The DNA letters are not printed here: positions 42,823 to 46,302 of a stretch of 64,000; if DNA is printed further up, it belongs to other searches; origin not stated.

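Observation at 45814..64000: Spacer-less imperfect palindrome with arms of at least 9 kb, centred at nt 54,681, mirrors a whole gene block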

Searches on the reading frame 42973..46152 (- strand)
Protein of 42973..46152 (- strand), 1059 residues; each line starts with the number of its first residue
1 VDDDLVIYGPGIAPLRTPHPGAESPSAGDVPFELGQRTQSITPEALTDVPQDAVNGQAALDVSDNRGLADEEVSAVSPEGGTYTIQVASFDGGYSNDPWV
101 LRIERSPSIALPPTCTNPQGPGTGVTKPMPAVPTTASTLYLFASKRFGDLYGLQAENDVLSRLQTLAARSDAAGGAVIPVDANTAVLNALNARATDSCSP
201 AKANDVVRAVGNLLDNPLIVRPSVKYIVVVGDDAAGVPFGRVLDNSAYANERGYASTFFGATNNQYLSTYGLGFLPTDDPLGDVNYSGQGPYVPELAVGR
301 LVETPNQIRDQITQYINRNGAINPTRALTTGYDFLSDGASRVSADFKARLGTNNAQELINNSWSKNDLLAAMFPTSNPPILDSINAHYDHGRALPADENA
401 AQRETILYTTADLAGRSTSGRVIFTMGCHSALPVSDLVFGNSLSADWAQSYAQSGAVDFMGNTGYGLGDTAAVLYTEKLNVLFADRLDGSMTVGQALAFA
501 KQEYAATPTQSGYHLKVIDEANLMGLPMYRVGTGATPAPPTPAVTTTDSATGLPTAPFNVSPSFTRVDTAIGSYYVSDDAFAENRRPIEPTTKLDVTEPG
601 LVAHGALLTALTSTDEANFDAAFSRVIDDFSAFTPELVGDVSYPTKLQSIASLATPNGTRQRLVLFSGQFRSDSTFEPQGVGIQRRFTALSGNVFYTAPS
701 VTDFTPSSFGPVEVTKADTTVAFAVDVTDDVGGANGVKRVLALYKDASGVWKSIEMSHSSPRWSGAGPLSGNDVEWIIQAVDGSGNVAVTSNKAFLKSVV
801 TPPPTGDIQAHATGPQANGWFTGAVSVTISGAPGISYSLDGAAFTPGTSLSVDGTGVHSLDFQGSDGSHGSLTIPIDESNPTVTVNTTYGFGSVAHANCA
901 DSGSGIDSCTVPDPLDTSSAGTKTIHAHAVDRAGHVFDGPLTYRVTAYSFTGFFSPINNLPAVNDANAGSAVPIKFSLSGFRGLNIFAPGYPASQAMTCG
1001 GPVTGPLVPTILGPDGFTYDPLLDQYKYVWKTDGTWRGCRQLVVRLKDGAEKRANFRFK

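Call 12: find_encoding_contigs(protein=window:42973-46152:-, flank=10000, max_places=6)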
Protein window:42973-46152:- (1059 aa): no gene with exactly this product is on record in the collection.

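Call 13: search_protein_families(library=pfam, proteins=[window:42973-46152:-], max_evalue=0.001)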
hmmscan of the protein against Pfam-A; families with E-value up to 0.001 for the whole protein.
window:42973-46152:- (1059 aa): 1 family
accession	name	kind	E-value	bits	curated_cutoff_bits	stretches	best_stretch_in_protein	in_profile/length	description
PF01364.23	Peptidase_C25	-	5.4e-14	52.7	23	1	221-530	63-373/374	Peptidase family C25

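Call 21: find_related_loci(query=window:42973-46152:-, collection=genome_contigs, flank=10000)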
Query window:42973-46152:- (1059 aa) in genome_contigs; peptide patterns used: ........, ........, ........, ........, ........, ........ (x = any residue, [..] = any of these).
97 stretches matched a pattern; 15 encode a relative of the query (tblastn E <= 1e-3); 14 distinct loci.
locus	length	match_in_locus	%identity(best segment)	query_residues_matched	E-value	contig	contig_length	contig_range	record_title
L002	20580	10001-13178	89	1-1059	0e+0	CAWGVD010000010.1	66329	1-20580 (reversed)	MAG: uncultured Actinomycetes bacterium isolate MFD09126.bin.2.77 genome assembly, contig: contig_16166, whole genome sh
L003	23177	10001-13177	97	1-1059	0e+0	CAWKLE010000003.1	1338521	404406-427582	MAG: uncultured Actinomycetes bacterium isolate MFD08669.bin.1.20 genome assembly, contig: contig_6789, whole genome sho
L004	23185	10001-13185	75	1-1059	0e+0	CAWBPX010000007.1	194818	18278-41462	MAG: uncultured Actinomycetes bacterium isolate MFD09126.bin.2.34 genome assembly, contig: contig_25809, whole genome sh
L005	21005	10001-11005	63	735-1059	1e-118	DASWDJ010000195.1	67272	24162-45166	MAG TPA_asm: Gaiellaceae bacterium isolate SMAG_U2732 k141_447284, whole genome shotgun sequence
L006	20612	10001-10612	43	871-1059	1e-36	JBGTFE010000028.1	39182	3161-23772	MAG: Pyrinomonadaceae bacterium isolate JTS-RE184 k141_5250741, whole genome shotgun sequence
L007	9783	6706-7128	49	921-1059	1e-34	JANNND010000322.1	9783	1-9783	MAG: Blastocatellia bacterium isolate SOY_35_metabat.182 SOY_35_k141_1689082, whole genome shotgun sequence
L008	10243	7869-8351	47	907-1059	8e-35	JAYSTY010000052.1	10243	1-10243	MAG: Blastocatellia bacterium isolate GFS_12554 GFS_12554_51, whole genome shotgun sequence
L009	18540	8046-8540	41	904-1059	4e-32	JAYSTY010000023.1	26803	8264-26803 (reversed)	MAG: Blastocatellia bacterium isolate GFS_12554 GFS_12554_22, whole genome shotgun sequence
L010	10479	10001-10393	49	931-1059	3e-32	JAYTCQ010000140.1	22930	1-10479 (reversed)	MAG: Blastocatellia bacterium isolate GFS_1591 GFS_1591_139, whole genome shotgun sequence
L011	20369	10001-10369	53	939-1059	1e-30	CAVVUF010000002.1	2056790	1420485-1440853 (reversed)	MAG: uncultured Chloroflexia bacterium isolate MFD02979.bin.2.57 genome assembly, contig: contig_23449, whole genome sho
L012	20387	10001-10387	49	935-1059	6e-29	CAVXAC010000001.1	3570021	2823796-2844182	MAG: Pyrinomonadaceae bacterium isolate MFD04212.bin.1.165 genome assembly, contig: contig_1969, whole genome shotgun se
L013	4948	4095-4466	49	942-1059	2e-26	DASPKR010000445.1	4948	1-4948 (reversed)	MAG TPA_asm: Pyrinomonadaceae bacterium isolate SMAG_U12041 k141_65327, whole genome shotgun sequence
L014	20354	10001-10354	49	948-1059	2e-27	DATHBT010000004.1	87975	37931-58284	MAG TPA_asm: Pyrinomonadaceae bacterium isolate SMAG_U10723 k141_607109, whole genome shotgun sequence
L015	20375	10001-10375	37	927-1058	8e-12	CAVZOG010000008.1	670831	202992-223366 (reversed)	MAG: uncultured Chloroflexia bacterium isolate MFD02840.bin.3.831 genome assembly, contig: contig_46041, whole genome sh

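Call 47: search_protein_families(library=pfam, proteins=[L003:2959-6756:-, L003:6845-13180:+, L003:338-2944:-], max_evalue=0.00001)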
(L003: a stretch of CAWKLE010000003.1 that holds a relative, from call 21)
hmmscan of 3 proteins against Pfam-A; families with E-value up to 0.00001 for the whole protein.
L003:2959-6756:- (1265 aa): 7 families
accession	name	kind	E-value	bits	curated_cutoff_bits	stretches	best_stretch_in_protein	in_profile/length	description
PF13424.12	TPR_12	-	2.7e-29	101.6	30.1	2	1033-1100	7-76/77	Tetratricopeptide repeat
PF13191.12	AAA_16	-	2.4e-20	74.1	32.6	1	436-616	2-163/167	AAA ATPase domain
PF00211.25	Guanylate_cyc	-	7.3e-19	68.5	21.9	1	324-415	85-178/183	Adenylate and Guanylate cyclase catalytic domain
PF07719.23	TPR_2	-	1.6e-10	40.7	27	0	1112-1137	4-29/34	Tetratricopeptide repeat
PF13374.12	TPR_10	-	4.2e-08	33.4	27.5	0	1110-1138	3-31/42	Tetratricopeptide repeat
PF00515.34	TPR_1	-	1.4e-06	28.3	27.8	0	1069-1095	1-27/34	Tetratricopeptide repeat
PF13432.12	TPR_16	-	5.2e-06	27.2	32.7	0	1081-1139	9-61/65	Tetratricopeptide repeat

L003:6845-13180:+ (2111 aa): 3 families
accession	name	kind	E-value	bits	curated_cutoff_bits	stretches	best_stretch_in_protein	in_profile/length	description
PF07676.18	PD40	-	4.6e-51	170.3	20.9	4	262-298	1-38/38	WD40-like Beta Propeller Repeat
PF01364.23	Peptidase_C25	-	8e-13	48.8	23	1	1274-1582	64-373/374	Peptidase family C25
PF00930.27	DPPIV_N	-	3.5e-11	42.9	22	0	291-358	20-83/354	Dipeptidyl peptidase IV (DPP IV) N-terminal region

L003:338-2944:- (868 aa): 5 families
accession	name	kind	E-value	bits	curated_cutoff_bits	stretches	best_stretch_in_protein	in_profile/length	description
PF00211.25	Guanylate_cyc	-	1.6e-10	41.3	21.9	1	54-183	6-156/183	Adenylate and Guanylate cyclase catalytic domain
PF00931.28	NB-ARC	-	2.3e-07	30.8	23.5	1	235-433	2-219/248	NB-ARC domain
PF13191.12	AAA_16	-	3.6e-07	31.3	32.6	1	231-276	2-51/167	AAA ATPase domain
PF25199.1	nSTAND_NTPase5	-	8.2e-07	29.4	34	1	244-353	36-133/145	Novel STAND NTPase 5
PF13424.12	TPR_12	-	1e-06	29.2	30.1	0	709-774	8-75/77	Tetratricopeptide repeat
